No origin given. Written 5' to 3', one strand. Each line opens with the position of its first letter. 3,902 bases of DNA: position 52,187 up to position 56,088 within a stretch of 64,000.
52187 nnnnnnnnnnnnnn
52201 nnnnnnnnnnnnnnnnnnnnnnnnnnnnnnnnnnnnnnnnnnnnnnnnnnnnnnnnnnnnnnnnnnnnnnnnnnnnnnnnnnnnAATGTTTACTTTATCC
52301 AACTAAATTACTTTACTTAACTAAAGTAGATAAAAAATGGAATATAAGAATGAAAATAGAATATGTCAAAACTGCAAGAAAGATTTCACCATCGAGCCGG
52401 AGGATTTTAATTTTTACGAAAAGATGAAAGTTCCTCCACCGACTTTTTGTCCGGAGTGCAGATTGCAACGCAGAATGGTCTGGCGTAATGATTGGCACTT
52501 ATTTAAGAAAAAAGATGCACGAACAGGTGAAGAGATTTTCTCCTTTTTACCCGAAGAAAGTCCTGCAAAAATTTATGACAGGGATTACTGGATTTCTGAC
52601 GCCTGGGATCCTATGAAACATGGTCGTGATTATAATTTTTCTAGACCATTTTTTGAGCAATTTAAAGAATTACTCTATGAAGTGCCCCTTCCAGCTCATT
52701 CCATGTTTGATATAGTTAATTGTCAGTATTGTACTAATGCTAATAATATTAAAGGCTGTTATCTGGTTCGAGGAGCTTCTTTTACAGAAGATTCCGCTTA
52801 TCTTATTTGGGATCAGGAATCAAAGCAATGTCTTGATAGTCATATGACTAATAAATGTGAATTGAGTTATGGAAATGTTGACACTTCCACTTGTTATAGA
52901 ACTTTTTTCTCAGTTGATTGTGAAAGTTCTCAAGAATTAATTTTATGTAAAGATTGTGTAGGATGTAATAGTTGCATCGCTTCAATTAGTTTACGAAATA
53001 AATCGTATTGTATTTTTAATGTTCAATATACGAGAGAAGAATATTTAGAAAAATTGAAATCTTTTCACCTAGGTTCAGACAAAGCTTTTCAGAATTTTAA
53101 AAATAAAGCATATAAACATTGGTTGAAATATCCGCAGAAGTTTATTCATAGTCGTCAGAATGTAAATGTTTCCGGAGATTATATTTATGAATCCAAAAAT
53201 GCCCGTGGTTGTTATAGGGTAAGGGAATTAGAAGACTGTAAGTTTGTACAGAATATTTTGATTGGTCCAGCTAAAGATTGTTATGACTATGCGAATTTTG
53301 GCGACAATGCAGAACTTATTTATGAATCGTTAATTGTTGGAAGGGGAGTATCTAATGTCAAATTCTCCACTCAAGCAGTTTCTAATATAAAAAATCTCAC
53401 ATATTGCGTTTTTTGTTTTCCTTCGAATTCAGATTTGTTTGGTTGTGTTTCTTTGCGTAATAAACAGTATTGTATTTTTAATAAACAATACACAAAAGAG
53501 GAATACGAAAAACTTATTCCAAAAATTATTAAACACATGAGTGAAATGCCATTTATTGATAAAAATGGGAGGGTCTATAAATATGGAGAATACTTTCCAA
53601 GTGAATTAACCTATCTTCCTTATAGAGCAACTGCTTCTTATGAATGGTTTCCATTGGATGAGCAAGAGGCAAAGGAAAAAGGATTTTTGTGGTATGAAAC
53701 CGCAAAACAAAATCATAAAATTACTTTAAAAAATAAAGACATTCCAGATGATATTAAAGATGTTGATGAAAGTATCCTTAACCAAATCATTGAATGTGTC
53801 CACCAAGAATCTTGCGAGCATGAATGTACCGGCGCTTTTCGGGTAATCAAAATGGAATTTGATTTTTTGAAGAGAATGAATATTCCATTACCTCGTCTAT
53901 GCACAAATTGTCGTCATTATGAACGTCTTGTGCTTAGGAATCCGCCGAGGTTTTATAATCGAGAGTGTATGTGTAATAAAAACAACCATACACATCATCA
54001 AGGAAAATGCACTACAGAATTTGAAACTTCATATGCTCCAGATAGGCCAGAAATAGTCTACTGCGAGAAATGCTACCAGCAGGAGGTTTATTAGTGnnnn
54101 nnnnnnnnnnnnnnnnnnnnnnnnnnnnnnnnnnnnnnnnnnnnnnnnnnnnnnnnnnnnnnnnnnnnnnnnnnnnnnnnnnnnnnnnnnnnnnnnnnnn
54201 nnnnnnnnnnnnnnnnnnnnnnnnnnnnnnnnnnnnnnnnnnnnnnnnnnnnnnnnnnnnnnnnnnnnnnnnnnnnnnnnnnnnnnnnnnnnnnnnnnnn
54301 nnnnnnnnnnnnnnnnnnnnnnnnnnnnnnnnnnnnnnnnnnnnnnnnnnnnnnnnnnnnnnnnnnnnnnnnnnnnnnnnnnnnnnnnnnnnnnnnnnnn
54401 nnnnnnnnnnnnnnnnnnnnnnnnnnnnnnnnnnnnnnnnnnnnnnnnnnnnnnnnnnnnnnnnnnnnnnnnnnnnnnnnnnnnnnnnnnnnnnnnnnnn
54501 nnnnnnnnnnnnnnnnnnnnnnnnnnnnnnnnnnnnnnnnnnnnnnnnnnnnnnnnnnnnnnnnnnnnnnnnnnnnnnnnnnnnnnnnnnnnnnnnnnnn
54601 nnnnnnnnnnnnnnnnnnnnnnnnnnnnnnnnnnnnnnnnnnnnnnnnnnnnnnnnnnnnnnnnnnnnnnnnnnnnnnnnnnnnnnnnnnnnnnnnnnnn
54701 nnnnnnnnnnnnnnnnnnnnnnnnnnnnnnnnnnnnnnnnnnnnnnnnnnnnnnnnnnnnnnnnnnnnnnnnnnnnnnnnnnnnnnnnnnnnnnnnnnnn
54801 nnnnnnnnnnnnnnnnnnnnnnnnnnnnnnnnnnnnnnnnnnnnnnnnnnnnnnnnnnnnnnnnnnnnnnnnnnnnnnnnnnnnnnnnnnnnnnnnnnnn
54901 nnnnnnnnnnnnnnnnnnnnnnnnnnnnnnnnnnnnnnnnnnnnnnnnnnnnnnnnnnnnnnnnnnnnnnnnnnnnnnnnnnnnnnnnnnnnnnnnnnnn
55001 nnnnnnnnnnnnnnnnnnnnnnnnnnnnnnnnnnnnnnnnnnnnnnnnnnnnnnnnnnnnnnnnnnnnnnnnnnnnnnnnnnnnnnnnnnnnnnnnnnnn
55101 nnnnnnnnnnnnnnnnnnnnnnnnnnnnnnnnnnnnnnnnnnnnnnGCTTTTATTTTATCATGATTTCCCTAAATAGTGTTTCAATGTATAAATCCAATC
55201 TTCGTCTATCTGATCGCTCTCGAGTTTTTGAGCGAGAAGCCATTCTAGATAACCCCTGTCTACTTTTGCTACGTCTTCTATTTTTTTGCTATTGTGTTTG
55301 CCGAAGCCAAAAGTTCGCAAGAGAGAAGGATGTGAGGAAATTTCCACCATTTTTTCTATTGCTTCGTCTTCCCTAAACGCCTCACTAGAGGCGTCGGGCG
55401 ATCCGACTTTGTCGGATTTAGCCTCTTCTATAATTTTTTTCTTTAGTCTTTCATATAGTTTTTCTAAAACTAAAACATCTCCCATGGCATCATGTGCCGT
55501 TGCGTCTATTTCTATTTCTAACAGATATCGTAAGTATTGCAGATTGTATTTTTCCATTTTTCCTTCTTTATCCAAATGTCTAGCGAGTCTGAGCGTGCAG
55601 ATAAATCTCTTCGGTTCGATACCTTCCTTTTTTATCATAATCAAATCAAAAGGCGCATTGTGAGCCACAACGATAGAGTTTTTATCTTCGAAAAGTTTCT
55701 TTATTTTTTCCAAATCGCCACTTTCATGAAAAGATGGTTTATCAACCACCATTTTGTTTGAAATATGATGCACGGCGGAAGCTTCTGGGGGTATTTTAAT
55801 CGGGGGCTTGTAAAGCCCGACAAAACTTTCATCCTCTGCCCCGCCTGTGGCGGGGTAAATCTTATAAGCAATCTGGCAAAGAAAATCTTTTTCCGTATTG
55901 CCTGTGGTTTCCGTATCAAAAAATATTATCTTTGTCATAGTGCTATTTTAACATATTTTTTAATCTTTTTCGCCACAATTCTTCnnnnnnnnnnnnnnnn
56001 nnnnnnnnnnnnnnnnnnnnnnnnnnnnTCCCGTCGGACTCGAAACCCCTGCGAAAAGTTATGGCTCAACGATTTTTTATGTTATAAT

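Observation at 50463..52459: Gene-conversion block: about 175 nt (intergenic plus the first 39 codons) nearly identical between paralogs 3 and 4, and identical C-termini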

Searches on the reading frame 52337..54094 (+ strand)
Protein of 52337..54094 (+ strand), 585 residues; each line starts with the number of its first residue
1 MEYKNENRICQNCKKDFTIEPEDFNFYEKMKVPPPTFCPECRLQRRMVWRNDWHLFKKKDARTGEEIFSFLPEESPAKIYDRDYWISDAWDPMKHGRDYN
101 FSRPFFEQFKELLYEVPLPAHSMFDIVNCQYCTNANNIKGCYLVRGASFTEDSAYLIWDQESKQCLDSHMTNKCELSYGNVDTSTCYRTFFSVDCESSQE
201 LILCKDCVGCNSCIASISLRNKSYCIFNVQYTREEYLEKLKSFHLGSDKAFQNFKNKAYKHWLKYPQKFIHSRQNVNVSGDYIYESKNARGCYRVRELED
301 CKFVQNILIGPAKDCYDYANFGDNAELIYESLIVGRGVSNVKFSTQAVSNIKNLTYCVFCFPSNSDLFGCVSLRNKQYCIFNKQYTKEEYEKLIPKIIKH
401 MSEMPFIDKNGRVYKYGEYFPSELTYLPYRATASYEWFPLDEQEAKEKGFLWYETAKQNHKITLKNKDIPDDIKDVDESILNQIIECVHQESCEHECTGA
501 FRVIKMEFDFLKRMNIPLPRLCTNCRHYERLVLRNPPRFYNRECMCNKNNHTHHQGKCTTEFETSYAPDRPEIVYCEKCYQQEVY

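Call 4: search_protein_families(library=pfam, proteins=[window:52337-54094:+], max_evalue=1)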
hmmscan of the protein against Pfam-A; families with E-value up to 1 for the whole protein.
window:52337-54094:+ (585 aa): 2 families
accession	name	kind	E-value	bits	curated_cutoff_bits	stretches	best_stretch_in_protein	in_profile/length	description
PF09606.15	Med15_N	-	0.025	14.7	24.1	1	380-404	40-64/72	ARC105/Med15 mediator subunit N-terminal KIX domain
PF13451.12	zf_Tbcl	-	0.026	14.9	24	1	7-46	4-44/48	Probable treble clef domain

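Call 5: search_protein_families(library=ncbifam, proteins=[window:52337-54094:+], max_evalue=1)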
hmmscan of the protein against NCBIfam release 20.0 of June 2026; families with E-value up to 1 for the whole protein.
window:52337-54094:+ (585 aa): 0 families

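Call 23: find_homologous_proteins(query=window:52337-54094:+, max_evalue=1e-100)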
Query window:52337-54094:+ (585 aa): 6316 proteins with E <= 1e-100 among 8000 candidates; the best 120 are listed.
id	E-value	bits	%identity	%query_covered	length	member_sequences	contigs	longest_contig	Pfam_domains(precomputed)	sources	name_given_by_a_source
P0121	0.0e+0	1403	100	100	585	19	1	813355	-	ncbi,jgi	ncbi:MAG: hypothetical protein WC735_01005 [Candidatus Paceibacterota bacterium]|jgi:hypothetical pr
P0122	0.0e+0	1166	81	100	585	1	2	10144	-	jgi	-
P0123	0.0e+0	1108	79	99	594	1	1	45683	-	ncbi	-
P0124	0.0e+0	1096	77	99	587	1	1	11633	-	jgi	-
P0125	0.0e+0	1090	76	99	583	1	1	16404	-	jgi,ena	-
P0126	0.0e+0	1082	76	99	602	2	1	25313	-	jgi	-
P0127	0.0e+0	1070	75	99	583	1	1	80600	-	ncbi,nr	ncbi:MAG: hypothetical protein NTZ87_02300 [Candidatus Nomurabacteria bacterium]|nr:hypothetical pro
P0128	0.0e+0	1069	74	99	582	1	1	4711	-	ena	-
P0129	0.0e+0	1059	73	99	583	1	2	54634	-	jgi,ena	-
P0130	0.0e+0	1052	74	99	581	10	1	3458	-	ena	-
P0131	0.0e+0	1033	73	100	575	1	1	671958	-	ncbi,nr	ncbi:MAG: hypothetical protein PHT16_03240 [Candidatus Pacebacteria bacterium]|nr:hypothetical prote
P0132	0.0e+0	1030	73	100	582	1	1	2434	-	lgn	-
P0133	0.0e+0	1030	73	99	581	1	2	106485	-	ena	-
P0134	0.0e+0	1029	72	100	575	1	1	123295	-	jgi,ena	-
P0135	0.0e+0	1027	72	100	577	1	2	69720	-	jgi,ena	jgi:hypothetical protein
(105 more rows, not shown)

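Call 24: find_encoding_contigs(protein=window:52337-54094:+, flank=10000, max_places=10)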
Protein window:52337-54094:+ (585 aa): no gene with exactly this product is on record in the collection.

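Call 25: list_cluster_members(proteins=[window:52337-54094:+, window:50518-52284:+, window:48750-50465:+, window:47010-48689:+])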
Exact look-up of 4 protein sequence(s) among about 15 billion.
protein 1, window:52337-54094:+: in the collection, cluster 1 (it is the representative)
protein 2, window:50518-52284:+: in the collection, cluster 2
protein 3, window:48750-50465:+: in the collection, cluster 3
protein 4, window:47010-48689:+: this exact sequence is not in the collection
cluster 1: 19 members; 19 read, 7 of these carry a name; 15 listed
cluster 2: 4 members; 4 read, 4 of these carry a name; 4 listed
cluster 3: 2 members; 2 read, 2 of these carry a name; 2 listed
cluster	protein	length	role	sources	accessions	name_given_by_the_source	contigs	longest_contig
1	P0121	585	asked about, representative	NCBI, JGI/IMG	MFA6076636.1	MAG: hypothetical protein WC735_01005 [Candidatus Paceibacterota bacterium] | hypothetical protein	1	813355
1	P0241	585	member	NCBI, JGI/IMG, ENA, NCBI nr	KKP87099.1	MAG: hypothetical protein UR90_C0014G0006 [Parcubacteria group bacterium GW2011_GWC1_35_8]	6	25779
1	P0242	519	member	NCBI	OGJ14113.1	hypothetical protein A2554_01180, partial [Candidatus Nomurabacteria bacterium ...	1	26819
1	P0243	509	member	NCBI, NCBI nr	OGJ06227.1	hypothetical protein A2238_01715 [Candidatus Nomurabacteria bacterium RIFOXYA2_FULL_35_9] | MAG: hypothetical protein A2238_01715 [Candidatus Nomurabacteria bacterium ...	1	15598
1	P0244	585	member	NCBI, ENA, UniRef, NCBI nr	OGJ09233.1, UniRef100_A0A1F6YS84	hypothetical protein A2456_00400 [Candidatus Nomurabacteria bacterium RIFOXYC2_FULL_36_19] | Uncharacterized protein n=1 Tax=Candidatus Nomurabacteria bacterium RIFOXYC2_FULL_36_19 ... | MAG: hypothetical protein A2456_00400 [Candidatus Nomurabacteria bacterium ...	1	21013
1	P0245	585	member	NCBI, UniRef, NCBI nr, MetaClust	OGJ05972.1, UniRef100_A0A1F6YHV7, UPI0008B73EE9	hypothetical protein A2192_02915 [Candidatus Nomurabacteria bacterium RIFOXYA1_FULL_35_17] | Uncharacterized protein n=2 Tax=Candidatus Nomuraibacteriota TaxID=1752729 ... | MAG: hypothetical protein A2192_02915 [Candidatus Nomurabacteria bacterium ...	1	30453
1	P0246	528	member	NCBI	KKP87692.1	MAG: hypothetical protein UR91_C0040G0001, partial [Candidatus Nomurabacteria bacterium ...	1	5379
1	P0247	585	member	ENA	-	-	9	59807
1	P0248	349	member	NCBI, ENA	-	-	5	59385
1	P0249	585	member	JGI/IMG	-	-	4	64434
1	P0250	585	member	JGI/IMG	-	-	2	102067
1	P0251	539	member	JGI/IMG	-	-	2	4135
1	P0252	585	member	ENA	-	-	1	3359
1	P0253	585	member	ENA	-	-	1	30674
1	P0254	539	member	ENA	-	-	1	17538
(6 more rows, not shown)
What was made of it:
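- A single MAG assembly (call 25).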

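Call 28: find_encoding_contigs(protein=P0250, flank=8000, max_places=4)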
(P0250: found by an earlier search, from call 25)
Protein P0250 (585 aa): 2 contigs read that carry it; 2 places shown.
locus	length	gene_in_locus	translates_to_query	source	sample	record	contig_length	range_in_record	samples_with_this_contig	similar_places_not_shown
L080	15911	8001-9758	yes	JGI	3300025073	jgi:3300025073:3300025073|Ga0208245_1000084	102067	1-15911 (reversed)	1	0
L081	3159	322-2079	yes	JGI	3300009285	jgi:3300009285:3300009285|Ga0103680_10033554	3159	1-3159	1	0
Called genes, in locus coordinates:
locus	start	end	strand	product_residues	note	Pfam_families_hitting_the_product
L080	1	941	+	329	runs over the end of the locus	PF01193:RNA_pol_L, PF01000:RNA_pol_A_bac, PF03118:RNA_pol_A_CTD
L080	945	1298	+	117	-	PF01196:Ribosomal_L17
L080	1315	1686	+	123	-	PF00572:Ribosomal_L13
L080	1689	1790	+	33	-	-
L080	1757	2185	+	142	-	PF00380:Ribosomal_S9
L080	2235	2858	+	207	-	PF01025:GrpE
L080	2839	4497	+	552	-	-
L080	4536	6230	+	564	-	-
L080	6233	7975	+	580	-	-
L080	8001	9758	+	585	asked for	-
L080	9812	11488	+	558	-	-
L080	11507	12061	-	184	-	PF20803:PaaX_M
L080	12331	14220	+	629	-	PF00012:HSP70, PF06723:MreB_Mbl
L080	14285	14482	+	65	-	-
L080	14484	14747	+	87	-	-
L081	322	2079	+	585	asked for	-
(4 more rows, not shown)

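Call 29: find_encoding_contigs(protein=P0241, flank=8000, max_places=4)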
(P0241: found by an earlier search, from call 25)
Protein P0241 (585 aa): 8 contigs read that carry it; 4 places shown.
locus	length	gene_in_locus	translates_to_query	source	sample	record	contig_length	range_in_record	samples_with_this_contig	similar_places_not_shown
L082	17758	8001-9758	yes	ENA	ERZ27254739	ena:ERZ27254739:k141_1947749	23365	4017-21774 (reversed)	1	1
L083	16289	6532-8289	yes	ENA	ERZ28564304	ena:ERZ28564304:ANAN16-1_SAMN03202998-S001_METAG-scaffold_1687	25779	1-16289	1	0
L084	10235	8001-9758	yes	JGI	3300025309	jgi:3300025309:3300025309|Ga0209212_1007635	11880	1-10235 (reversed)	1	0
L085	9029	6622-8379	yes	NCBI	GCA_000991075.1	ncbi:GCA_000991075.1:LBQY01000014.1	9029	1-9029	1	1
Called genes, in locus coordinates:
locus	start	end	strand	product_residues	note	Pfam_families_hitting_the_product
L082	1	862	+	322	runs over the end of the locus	PF01193:RNA_pol_L, PF01000:RNA_pol_A_bac, PF03118:RNA_pol_A_CTD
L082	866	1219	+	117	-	PF01196:Ribosomal_L17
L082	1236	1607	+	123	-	PF00572:Ribosomal_L13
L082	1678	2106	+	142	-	PF00380:Ribosomal_S9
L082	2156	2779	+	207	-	PF01025:GrpE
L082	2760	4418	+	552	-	-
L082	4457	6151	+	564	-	-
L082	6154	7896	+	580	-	-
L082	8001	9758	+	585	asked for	-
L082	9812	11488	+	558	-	-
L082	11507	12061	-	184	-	PF20803:PaaX_M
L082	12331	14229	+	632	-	PF00012:HSP70, PF06723:MreB_Mbl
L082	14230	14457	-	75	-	-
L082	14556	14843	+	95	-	-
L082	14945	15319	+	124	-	PF02452:PemK_toxin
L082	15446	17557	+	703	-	PF01935:DUF87, PF02534:T4SS-DNA_transf (faint), PF10412:TrwB_AAD_bind, PF12696:TraG-D_C (faint), PF23477:zf_Tbcl_2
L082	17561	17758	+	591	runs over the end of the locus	-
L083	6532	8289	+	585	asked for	-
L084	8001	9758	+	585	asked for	-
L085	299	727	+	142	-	PF00380:Ribosomal_S9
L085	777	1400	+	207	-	PF01025:GrpE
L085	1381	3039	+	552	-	-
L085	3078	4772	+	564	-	-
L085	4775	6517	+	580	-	-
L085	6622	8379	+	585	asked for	-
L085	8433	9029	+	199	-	?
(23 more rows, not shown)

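Call 66: search_protein_families(library=padloc, proteins=[window:52337-54094:+], max_evalue=0.01)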
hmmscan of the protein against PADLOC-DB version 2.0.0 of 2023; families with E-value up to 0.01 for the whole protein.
window:52337-54094:+ (585 aa): 0 families

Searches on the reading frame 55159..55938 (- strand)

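Call 56: search_protein_families(library=pfam, proteins=[window:55159-55938:-], max_evalue=0.001)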
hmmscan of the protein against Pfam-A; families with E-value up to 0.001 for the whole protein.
window:55159-55938:- (259 aa): 3 families
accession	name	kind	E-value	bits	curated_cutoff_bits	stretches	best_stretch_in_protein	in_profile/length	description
PF00929.31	RNase_T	-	2.3e-20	74.2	24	1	5-161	1-163/164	Exonuclease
PF01612.26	DNA_pol_A_exo1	-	3.8e-09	37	23.6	1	71-142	58-130/173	3'-5' exonuclease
PF20600.3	ExoX-like_C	-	1.3e-07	31.3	26.5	1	210-237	1-28/30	Exodeoxyribonuclease X-like C-terminal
